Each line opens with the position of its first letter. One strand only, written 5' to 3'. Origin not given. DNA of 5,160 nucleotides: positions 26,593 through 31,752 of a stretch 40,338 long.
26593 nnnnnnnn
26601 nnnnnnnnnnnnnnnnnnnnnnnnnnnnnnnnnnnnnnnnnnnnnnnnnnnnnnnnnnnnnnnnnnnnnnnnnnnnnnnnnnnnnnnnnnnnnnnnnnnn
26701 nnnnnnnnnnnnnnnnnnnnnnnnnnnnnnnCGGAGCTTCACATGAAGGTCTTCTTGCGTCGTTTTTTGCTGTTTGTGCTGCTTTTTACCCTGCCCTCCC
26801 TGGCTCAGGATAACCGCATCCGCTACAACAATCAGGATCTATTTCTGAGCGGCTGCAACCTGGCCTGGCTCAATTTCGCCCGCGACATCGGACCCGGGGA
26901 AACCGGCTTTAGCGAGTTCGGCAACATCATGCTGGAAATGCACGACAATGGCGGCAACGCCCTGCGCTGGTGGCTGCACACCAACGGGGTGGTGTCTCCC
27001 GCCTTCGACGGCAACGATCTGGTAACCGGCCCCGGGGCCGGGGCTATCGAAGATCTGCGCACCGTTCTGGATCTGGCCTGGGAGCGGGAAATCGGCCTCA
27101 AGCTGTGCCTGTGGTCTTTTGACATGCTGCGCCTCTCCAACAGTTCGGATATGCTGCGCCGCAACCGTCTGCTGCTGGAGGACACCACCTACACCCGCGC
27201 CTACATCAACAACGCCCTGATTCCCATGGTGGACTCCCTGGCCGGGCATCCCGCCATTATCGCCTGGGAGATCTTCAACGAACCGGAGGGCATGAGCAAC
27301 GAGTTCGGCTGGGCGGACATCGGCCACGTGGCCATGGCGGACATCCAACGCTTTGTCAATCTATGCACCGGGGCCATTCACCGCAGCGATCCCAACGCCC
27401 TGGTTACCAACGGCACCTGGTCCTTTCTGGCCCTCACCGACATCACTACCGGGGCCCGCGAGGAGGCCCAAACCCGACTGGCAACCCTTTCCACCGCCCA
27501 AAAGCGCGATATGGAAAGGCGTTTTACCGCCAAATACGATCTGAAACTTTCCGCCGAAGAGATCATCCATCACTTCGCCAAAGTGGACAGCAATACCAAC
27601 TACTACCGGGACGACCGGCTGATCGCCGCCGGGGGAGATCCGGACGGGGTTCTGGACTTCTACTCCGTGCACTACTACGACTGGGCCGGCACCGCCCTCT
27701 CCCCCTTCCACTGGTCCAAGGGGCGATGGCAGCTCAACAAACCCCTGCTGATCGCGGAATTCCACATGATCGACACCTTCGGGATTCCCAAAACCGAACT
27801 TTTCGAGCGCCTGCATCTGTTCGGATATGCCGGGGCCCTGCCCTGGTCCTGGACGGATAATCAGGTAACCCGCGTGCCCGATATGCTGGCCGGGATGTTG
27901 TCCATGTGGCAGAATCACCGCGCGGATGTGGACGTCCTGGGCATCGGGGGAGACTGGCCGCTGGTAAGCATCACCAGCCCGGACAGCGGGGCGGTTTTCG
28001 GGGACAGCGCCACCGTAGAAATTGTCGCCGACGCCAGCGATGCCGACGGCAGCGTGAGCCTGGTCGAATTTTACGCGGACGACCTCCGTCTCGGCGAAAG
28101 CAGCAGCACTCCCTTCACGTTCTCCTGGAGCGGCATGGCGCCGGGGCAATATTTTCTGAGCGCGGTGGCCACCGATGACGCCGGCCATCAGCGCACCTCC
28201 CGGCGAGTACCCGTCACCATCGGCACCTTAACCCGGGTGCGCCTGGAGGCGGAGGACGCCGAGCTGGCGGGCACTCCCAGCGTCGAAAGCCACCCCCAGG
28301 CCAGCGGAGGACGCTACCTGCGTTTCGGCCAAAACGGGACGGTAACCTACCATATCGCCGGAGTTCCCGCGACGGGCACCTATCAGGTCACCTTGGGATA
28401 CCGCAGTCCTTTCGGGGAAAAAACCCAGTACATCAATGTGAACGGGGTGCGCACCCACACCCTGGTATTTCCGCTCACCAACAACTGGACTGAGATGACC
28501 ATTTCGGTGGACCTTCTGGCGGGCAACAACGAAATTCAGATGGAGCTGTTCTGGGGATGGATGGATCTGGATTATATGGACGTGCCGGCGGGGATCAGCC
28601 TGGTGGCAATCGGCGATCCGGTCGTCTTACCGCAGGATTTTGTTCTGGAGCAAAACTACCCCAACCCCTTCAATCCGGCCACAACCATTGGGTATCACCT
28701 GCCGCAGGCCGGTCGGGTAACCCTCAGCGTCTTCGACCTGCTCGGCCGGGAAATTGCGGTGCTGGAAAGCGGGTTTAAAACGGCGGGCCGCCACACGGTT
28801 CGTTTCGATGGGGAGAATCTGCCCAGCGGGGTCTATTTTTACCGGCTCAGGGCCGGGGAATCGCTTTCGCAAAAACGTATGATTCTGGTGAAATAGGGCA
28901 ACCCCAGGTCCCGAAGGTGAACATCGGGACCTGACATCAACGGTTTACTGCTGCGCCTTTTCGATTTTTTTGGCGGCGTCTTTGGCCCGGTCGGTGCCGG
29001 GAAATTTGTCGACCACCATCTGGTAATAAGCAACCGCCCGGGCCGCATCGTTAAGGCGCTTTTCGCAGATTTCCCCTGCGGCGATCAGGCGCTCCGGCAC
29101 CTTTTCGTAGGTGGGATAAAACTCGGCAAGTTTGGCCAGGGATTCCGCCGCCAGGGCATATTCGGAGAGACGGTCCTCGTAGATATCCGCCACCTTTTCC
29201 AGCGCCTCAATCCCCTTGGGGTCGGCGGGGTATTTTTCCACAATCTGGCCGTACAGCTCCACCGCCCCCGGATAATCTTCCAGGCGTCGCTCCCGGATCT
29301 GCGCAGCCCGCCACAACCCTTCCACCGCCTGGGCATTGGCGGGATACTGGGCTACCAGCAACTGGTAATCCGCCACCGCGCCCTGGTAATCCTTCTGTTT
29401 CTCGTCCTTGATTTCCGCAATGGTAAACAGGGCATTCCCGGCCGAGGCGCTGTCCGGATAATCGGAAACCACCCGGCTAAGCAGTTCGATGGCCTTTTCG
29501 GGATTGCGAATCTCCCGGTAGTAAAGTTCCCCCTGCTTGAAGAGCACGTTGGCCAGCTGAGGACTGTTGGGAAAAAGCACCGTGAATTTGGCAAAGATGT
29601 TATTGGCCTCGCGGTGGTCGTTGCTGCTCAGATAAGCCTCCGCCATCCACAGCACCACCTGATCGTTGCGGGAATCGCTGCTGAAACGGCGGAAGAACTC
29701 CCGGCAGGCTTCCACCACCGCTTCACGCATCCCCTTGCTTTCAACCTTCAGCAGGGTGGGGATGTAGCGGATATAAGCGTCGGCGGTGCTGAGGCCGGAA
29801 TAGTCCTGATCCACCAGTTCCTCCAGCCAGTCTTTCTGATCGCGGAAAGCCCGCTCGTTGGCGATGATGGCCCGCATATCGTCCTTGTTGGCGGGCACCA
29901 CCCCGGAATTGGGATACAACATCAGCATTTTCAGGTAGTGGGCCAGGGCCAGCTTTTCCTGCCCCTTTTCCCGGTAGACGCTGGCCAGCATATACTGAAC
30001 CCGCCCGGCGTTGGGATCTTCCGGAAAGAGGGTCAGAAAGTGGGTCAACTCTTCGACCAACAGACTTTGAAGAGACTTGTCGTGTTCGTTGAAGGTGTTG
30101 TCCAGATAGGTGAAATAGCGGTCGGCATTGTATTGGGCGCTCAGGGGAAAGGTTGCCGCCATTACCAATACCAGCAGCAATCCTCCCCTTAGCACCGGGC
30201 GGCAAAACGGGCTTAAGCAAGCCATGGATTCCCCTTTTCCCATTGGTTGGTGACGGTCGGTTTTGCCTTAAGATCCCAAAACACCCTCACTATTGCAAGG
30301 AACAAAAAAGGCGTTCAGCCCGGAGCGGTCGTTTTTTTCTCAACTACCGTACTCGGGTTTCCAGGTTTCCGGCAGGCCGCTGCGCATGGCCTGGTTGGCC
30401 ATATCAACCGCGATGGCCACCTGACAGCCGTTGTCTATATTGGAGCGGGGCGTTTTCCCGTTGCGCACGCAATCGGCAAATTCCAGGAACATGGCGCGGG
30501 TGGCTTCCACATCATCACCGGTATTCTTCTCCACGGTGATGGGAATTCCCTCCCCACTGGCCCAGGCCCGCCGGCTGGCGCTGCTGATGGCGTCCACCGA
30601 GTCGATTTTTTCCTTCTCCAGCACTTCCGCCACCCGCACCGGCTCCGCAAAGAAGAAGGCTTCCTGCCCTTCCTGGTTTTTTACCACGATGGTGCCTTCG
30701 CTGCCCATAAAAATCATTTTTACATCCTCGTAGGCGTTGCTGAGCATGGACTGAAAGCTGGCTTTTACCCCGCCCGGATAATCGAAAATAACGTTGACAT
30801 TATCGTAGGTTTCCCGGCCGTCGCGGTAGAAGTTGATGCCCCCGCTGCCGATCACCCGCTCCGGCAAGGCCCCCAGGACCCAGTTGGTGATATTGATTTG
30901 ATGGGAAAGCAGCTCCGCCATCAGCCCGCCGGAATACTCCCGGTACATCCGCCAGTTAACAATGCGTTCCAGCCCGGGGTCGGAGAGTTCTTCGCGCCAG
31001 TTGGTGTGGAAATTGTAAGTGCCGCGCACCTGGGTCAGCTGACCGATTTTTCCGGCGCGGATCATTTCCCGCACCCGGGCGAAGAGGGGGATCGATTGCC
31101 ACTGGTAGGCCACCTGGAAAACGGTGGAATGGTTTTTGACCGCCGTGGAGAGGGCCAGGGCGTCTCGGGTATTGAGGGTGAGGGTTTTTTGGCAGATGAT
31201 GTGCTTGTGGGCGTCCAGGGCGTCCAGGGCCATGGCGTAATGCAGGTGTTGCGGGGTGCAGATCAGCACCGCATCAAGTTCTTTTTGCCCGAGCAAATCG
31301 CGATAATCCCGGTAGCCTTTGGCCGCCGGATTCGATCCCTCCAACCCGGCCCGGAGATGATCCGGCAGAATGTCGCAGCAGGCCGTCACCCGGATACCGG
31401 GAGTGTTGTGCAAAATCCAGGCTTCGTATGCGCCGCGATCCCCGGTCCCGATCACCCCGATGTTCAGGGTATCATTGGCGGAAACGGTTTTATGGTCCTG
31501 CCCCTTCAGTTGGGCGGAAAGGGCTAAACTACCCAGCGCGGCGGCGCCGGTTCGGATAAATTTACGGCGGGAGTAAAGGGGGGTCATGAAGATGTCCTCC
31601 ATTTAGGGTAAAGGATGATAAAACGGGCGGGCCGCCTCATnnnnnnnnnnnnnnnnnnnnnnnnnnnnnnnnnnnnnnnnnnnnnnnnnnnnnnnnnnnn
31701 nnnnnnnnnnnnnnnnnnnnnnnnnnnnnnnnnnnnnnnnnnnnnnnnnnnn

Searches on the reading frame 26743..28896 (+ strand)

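Call 28: search_protein_families(library=pfam, proteins=[window:26743-28896:+], max_evalue=0.001)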
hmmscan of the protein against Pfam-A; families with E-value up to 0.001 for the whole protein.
window:26743-28896:+ (717 aa): 5 families
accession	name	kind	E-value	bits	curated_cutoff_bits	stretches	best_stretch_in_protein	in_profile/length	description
PF17957.7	Big_7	-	2e-15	57.6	24.1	1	406-473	1-69/70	Bacterial Ig domain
PF16990.11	CBM_35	-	6.6e-15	55.9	28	1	500-614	2-118/121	Carbohydrate binding module (family 35)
PF18962.6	Por_Secre_tail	-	2e-09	38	27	1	639-714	2-74/75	Secretion system C-terminal sorting domain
PF13860.13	FlgD_ig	-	0.00011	22.6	27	0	655-700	21-71/79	FlgD Ig-like domain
PF00150.24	Cellulase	-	0.00017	21.6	23.5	1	151-313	101-196/272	Cellulase (glycosyl hydrolase family 5)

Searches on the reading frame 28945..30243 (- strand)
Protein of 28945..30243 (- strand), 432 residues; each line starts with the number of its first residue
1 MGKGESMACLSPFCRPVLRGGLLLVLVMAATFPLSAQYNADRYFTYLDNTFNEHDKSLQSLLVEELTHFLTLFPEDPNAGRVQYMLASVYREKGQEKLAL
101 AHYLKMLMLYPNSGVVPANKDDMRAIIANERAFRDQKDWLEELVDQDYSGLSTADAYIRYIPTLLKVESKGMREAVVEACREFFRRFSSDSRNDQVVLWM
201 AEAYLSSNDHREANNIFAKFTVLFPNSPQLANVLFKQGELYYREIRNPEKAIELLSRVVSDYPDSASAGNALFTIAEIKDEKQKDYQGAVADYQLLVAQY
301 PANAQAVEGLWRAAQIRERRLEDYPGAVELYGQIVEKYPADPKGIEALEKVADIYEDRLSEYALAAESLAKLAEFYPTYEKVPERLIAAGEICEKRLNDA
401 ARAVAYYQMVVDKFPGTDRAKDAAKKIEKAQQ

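Call 28: search_protein_families(library=pfam, proteins=[window:28945-30243:-], max_evalue=0.001)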
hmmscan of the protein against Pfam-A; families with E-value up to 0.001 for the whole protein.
window:28945-30243:- (432 aa): 14 families
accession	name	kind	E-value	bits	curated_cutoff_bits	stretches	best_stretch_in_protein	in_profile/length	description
PF13174.12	TPR_6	-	1.1e-30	104.5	26.3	1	233-265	2-33/33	Tetratricopeptide repeat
PF13428.12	TPR_14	-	9.2e-17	60.3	23.5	0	196-231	3-38/44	Tetratricopeptide repeat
PF13432.12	TPR_16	-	2.9e-12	47.2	32.7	0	319-378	8-63/65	Tetratricopeptide repeat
PF13525.12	YfiO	-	1.8e-11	44.7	25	1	180-305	28-155/203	Outer membrane lipoprotein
PF13424.12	TPR_12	-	1.9e-10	41.2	30.1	0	201-259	10-72/77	Tetratricopeptide repeat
PF07719.23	TPR_2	-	6.3e-10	38.8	27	0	82-112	3-33/34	Tetratricopeptide repeat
PF14559.12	TPR_19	-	1.6e-09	38.4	25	0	190-232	21-63/68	Tetratricopeptide repeat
PF14938.12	SNAP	-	7.7e-09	35.8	25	1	201-337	42-184/282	Soluble NSF attachment protein, SNAP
PF24575.1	TPR_Slam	-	4.5e-08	33.9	35.2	0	361-419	20-82/104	Surface lipoprotein assembly modifier, N-terminal TPR repeats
PF00515.34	TPR_1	-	1.9e-06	27.9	27.8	0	82-112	3-33/34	Tetratricopeptide repeat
PF13181.12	TPR_8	-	6.6e-06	26.3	25.7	0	81-112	2-33/34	Tetratricopeptide repeat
PF25058.1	ARM_TT21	-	1.7e-05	25.3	27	1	186-285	49-144/155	Tetratricopeptide repeat protein 21 ARM repeat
PF23914.1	TPR_CcmH_CycH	-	8.9e-05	22.8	42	0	198-305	54-156/158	Cytochrome c-type biogenesis protein H TPR domain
PF12895.13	ANAPC3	-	0.00017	22.2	27.2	0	188-229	16-57/82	Anaphase-promoting complex, cyclosome, subunit 3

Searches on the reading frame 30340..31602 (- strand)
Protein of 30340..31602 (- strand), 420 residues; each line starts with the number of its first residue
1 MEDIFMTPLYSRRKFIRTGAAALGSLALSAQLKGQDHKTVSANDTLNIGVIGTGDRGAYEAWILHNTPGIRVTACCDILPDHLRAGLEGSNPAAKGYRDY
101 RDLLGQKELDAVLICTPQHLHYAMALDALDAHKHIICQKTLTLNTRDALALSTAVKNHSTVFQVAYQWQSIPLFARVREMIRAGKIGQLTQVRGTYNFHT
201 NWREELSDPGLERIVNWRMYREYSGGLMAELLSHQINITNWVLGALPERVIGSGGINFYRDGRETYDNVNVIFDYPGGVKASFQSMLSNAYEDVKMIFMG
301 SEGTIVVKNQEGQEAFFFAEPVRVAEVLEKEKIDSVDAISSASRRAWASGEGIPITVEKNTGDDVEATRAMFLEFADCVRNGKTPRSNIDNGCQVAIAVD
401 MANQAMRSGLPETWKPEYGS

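Call 28: search_protein_families(library=pfam, proteins=[window:30340-31602:-], max_evalue=0.001)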
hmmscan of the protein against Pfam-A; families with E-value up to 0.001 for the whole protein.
window:30340-31602:- (420 aa): 3 families
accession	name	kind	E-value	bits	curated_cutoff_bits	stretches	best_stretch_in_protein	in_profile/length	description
PF22725.1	GFO_IDH_MocA_C3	-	1.6e-22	80.3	27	1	174-306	1-124/124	GFO/IDH/MocA C-terminal domain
PF02894.22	GFO_IDH_MocA_C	-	1.6e-18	67.8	22.9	1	178-409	1-213/218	Oxidoreductase family, C-terminal alpha/beta domain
PF01408.29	GFO_IDH_MocA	-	3.2e-18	67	24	1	46-166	1-120/120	Oxidoreductase family, NAD-binding Rossmann fold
